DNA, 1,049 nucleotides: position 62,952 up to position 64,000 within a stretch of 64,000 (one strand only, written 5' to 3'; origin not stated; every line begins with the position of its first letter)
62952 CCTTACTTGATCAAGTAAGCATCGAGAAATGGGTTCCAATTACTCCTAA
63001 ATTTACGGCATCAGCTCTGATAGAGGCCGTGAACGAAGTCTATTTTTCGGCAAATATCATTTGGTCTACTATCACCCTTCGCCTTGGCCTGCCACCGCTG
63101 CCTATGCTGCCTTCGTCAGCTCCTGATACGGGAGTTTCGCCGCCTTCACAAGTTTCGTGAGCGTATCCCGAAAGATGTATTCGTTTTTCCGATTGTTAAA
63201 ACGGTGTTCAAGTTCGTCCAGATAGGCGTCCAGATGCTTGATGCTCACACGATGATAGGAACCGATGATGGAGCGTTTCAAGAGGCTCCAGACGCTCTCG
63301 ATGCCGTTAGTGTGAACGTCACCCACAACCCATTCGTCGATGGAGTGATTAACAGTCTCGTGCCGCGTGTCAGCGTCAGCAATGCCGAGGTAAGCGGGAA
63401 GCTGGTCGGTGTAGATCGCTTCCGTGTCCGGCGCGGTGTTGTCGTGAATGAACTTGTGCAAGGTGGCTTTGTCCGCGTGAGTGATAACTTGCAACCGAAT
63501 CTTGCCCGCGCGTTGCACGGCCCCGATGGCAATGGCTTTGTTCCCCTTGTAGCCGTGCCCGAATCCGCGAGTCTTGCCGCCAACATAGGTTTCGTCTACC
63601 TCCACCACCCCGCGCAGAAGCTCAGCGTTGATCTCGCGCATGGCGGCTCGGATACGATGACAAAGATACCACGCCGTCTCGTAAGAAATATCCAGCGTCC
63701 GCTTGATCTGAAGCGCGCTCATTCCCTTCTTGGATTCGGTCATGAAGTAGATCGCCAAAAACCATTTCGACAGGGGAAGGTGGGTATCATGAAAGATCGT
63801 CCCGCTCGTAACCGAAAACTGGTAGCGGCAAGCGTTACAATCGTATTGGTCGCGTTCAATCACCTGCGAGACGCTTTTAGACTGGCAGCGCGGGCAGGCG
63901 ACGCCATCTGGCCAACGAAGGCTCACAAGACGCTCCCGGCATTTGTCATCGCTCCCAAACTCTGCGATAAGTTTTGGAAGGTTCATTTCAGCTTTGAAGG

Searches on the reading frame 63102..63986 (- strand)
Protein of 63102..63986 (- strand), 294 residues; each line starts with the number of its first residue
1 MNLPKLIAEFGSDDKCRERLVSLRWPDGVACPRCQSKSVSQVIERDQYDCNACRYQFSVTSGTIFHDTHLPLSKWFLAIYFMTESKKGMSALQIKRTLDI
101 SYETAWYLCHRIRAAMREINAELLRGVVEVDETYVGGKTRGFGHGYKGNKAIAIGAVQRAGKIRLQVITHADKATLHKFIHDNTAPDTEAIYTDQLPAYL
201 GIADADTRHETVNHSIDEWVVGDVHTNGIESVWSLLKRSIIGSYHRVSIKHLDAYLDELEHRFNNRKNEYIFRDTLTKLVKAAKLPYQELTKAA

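Call 21: search_protein_families(library=pfam, proteins=[window:63102-63986:-], max_evalue=0.00001)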
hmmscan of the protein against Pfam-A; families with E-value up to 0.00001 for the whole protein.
window:63102-63986:- (294 aa): 2 families
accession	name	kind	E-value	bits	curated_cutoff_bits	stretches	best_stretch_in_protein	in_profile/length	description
PF12762.13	DDE_Tnp_IS1595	-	1.3e-34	119.9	27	1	124-264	2-153/153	ISXO2-like transposase domain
PF12760.12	Zn_ribbon_IS1595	-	7e-13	48.8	25.4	1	11-56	1-46/46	Transposase zinc-ribbon domain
